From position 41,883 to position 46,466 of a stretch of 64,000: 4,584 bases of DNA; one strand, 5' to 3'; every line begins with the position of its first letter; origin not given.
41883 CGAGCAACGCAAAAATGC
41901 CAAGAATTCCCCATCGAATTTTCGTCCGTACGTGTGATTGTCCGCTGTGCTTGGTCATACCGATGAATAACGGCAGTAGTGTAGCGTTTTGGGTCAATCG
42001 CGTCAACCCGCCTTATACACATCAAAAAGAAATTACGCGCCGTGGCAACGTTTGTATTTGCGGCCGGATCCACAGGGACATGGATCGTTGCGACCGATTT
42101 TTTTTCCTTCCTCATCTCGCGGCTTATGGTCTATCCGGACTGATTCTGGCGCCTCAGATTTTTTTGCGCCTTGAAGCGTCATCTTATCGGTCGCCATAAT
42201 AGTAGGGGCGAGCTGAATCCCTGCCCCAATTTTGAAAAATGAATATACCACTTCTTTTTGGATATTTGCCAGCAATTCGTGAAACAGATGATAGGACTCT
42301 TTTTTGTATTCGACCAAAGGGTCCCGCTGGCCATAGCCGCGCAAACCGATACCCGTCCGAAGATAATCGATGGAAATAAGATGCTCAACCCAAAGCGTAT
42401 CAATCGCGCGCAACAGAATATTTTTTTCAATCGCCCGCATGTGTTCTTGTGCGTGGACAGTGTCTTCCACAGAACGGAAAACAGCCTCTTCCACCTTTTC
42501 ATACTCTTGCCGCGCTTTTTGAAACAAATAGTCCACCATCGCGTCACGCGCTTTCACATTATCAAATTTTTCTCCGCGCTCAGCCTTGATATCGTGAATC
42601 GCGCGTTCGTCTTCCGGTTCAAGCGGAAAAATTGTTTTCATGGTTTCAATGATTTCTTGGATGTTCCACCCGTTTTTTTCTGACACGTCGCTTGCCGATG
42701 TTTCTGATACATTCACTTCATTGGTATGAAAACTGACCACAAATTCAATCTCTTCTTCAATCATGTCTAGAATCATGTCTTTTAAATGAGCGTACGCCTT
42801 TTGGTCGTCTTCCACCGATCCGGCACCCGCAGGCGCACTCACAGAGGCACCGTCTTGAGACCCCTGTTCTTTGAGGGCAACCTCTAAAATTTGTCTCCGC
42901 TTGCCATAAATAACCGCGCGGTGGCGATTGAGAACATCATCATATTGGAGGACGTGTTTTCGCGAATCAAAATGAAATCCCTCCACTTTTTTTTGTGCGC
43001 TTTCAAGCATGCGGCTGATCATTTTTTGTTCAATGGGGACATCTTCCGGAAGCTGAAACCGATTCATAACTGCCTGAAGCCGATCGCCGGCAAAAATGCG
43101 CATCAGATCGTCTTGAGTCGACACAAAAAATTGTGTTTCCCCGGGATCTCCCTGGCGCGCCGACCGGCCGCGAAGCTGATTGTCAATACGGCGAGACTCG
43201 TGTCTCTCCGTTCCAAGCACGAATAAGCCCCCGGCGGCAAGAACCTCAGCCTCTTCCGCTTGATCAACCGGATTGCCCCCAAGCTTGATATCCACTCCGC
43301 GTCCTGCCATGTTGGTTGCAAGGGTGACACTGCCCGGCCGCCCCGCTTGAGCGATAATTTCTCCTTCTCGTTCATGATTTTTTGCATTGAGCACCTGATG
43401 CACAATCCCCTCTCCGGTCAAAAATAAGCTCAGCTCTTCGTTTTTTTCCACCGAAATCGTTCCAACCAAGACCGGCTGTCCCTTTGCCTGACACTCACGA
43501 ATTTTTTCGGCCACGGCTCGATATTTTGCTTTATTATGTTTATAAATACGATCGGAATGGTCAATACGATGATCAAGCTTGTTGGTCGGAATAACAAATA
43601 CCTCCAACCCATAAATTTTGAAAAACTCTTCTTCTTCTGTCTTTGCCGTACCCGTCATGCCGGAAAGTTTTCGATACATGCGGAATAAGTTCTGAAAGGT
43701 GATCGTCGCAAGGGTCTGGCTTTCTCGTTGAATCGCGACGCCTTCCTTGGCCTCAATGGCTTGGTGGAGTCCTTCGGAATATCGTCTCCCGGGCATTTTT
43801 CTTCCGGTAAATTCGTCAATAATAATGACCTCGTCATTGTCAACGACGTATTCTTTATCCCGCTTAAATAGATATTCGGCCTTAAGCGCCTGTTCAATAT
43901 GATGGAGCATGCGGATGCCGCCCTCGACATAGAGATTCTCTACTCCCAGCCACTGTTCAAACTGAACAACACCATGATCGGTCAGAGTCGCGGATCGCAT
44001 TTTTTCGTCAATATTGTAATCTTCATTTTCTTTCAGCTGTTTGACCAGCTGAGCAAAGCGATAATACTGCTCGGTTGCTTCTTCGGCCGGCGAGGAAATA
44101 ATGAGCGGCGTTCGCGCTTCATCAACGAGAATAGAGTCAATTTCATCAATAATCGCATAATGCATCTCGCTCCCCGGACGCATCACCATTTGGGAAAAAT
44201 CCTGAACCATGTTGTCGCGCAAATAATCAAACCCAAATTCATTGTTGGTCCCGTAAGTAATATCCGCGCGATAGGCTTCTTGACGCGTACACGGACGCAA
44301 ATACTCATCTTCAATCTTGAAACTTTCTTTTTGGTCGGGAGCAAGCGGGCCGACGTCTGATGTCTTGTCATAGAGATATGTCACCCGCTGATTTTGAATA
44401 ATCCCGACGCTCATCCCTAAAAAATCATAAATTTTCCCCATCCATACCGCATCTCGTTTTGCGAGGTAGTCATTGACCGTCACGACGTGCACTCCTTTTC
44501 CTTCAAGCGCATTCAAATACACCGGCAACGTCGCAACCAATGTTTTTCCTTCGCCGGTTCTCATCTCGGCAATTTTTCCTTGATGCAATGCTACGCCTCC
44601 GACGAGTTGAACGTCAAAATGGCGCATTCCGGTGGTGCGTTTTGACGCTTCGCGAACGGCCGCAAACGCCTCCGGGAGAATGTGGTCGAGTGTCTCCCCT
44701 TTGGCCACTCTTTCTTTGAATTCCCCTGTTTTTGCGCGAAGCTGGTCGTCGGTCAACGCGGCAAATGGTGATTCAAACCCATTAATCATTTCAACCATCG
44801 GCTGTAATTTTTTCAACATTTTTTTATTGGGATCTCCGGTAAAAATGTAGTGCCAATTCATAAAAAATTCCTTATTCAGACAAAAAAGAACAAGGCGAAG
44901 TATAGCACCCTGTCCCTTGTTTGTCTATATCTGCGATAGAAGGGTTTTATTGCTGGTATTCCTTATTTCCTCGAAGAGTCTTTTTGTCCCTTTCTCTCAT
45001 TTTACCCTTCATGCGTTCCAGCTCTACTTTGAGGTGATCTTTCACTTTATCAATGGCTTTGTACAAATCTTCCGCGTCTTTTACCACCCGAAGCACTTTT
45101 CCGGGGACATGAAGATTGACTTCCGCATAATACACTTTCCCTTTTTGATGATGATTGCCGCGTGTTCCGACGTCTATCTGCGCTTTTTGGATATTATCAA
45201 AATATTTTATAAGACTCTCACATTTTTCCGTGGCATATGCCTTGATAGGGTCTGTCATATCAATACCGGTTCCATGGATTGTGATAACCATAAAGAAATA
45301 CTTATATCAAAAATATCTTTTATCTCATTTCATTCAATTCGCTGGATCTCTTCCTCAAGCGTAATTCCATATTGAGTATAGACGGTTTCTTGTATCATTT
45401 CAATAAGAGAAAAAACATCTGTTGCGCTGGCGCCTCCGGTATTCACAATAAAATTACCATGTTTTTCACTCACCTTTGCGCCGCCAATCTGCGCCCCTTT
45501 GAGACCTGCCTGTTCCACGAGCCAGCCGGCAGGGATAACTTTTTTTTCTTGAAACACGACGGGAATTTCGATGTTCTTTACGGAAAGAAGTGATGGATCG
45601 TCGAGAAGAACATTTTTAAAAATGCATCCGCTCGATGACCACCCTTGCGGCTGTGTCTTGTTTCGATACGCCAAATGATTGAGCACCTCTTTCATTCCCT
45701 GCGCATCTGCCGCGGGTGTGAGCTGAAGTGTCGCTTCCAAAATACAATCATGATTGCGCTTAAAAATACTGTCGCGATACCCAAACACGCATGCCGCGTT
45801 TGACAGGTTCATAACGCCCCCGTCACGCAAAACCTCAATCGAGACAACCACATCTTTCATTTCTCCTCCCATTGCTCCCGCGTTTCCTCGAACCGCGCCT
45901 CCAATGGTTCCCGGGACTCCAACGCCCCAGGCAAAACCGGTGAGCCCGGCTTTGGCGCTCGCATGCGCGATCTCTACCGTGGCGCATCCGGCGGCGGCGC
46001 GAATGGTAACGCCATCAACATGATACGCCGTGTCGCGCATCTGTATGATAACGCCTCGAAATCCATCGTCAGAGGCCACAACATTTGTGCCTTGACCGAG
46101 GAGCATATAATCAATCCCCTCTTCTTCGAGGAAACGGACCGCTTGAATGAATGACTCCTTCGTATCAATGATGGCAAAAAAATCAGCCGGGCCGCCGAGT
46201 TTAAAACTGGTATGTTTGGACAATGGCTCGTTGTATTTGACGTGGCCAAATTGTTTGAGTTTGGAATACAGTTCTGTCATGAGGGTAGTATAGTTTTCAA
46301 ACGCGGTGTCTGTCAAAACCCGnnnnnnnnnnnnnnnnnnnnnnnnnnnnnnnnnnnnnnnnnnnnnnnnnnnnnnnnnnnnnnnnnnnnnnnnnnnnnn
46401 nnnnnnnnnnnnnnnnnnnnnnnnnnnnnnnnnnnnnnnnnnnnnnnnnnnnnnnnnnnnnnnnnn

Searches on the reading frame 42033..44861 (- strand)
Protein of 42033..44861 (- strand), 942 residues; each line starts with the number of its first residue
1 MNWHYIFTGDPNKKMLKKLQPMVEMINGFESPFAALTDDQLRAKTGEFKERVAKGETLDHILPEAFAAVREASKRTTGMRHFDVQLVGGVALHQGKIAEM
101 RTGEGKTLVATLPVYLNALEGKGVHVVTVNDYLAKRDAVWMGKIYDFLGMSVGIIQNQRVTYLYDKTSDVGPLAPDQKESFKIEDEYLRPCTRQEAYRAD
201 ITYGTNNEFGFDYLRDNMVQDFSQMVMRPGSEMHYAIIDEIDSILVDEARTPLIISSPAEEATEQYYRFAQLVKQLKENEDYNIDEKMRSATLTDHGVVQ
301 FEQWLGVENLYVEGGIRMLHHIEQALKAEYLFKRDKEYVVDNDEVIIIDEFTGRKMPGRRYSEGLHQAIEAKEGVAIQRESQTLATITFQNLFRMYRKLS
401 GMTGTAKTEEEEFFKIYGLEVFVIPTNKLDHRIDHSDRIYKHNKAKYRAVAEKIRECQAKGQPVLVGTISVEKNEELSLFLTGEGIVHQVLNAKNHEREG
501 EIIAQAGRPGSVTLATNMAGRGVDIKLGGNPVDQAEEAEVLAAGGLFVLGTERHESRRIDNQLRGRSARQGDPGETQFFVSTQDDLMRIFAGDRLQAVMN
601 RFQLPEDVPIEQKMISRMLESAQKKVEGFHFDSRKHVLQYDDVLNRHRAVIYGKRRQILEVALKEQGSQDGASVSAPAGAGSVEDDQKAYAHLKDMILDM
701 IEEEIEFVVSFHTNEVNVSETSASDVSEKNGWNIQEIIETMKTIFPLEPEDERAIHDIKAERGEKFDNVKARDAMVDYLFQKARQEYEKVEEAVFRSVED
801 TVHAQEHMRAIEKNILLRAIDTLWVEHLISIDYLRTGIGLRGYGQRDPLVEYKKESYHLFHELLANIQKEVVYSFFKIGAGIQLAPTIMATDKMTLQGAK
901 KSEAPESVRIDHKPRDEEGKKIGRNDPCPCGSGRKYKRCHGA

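Call 9: search_protein_families(library=pfam, proteins=[window:42033-44861:-], max_evalue=0.01)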
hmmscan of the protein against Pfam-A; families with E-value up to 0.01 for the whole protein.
window:42033-44861:- (942 aa): 6 families
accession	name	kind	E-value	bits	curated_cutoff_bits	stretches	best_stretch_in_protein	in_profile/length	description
PF07517.20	SecA_DEAD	-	2.1e-127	424.8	24.6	1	8-413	5-289/290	SecA DEAD-like domain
PF21090.3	P-loop_SecA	-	9.1e-79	264.3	27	2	432-537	4-109/205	SecA P-loop domain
PF07516.18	SecA_SW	-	2e-54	185.1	26.7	1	609-878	1-199/200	SecA Wing and Scaffold domain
PF01043.26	SecA_PP_bind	-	1.3e-41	142.1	23.5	1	262-370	2-110/110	SecA preprotein cross-linking domain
PF02810.21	SEC-C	-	2.8e-10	40.3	20.4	1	924-941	1-18/19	SEC-C motif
PF00270.35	DEAD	-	0.0091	16.2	26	0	97-123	18-45/167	DEAD/DEAH box helicase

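Call 10: search_protein_families(library=ncbifam, proteins=[window:42033-44861:-], max_evalue=0.01)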
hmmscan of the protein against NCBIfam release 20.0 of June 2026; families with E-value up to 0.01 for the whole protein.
window:42033-44861:- (942 aa): 15 families
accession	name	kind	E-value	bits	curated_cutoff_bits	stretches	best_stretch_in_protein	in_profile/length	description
NF009538.1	PRK12904.1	equivalog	0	1093.9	814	2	9-662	7-652/814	preprotein translocase subunit SecA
TIGR00963.1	secA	equivalog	6.6e-302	1003.6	800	3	189-662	136-635/787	preprotein translocase subunit SecA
NF006630.0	PRK09200.1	subfamily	1.5e-264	879.9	862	2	10-719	8-674/789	preprotein translocase subunit SecA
TIGR04397.1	SecA2_Bac_anthr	exception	3.6e-253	842.2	1085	3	191-660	159-616/774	accessory Sec system translocase SecA2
NF009536.0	PRK12901.1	equivalog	7e-250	832.4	1493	4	319-941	491-1105/1118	preprotein translocase subunit SecA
TIGR03714.1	secA2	equivalog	1.4e-217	724.6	930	3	182-722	148-675/762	accessory Sec system translocase SecA2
NF012136.0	SecA2_Lm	equivalog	1.2e-189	632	1100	3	192-661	158-617/776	accessory Sec system translocase SecA2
TIGR04221.1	SecA2_Mycobac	equivalog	9.7e-178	592.8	725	3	190-666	157-624/762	accessory Sec system translocase SecA2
NF004088.0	PRK05590.1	equivalog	1.5e-09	38.4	140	1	901-941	126-164/166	hypothetical protein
NF007704.0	PRK10396.1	equivalog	5.6e-07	29.7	149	1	914-939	194-218/221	hypothetical protein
NF002592.0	PRK02250.1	equivalog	1.2e-06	28.8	158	1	918-941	144-167/167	hypothetical protein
NF002449.0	PRK01617.1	equivalog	2.7e-06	27.8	141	1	920-941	132-153/154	hypothetical protein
TIGR04102.1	SWIM_PBPRA1643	hypoth_equivalog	4.9e-06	26.9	68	1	919-940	86-107/108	PBPRA1643 family SWIM/SEC-C metal-binding motif protein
NF001213.0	PRK00183.1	equivalog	0.00014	22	158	1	921-940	133-152/157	hypothetical protein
NF008970.0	PRK12318.1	equivalog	0.0026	17.1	267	1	922-940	1-19/291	methionyl aminopeptidase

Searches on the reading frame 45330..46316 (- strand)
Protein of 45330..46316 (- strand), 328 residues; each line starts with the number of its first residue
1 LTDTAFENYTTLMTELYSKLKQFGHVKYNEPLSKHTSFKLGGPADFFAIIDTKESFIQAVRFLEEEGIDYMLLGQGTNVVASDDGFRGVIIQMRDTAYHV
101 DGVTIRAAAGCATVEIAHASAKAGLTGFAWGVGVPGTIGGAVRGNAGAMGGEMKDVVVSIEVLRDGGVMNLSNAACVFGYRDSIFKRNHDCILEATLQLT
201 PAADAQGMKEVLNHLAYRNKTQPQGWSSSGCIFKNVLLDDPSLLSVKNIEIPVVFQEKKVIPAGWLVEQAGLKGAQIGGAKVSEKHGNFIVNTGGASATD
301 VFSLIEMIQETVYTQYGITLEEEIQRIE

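Call 9: search_protein_families(library=pfam, proteins=[window:45330-46316:-], max_evalue=0.01)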
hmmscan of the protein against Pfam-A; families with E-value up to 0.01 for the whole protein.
window:45330-46316:- (328 aa): 2 families
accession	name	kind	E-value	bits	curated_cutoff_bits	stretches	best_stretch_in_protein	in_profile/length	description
PF02873.21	MurB_C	-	1.3e-30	105.9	27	1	209-327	4-99/99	UDP-N-acetylenolpyruvoylglucosamine reductase, C-terminal domain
PF01565.28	FAD_binding_4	-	2.7e-17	63.2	26.4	1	46-167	3-133/139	FAD binding domain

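Call 10: search_protein_families(library=ncbifam, proteins=[window:45330-46316:-], max_evalue=0.01)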
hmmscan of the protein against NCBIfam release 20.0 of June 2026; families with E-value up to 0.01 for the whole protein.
window:45330-46316:- (328 aa): 8 families
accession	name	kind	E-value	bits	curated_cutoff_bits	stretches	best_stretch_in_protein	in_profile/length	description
NF010480.0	PRK13905.1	equivalog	1.9e-86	289.6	259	1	22-327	12-298/303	UDP-N-acetylmuramate dehydrogenase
TIGR00179.1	murB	equivalog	9.8e-63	212.1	144.5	1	32-327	1-289/290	UDP-N-acetylmuramate dehydrogenase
NF000755.0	PRK00046.1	equivalog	4.3e-45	153.9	277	1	26-327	4-335/343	UDP-N-acetylmuramate dehydrogenase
NF011245.0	PRK14651.1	equivalog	1.3e-43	149.1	224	2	30-235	7-201/273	UDP-N-acetylmuramate dehydrogenase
NF010478.0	PRK13903.1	equivalog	2.4e-43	148.4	231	2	23-207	12-201/362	UDP-N-acetylmuramate dehydrogenase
NF010479.0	PRK13904.1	equivalog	4.1e-31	108.4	273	2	254-325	185-256/258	UDP-N-acetylmuramate dehydrogenase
NF011242.0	PRK14648.1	equivalog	9.2e-26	90.8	426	2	192-324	226-338/354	UDP-N-acetylmuramate dehydrogenase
NF041227.1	BagG_FevA2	exception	0.0085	14.7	850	0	45-167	47-173/455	bagremycin/ferroverdin biosynthesis FAD-dependent oxygenase BagG/FevA2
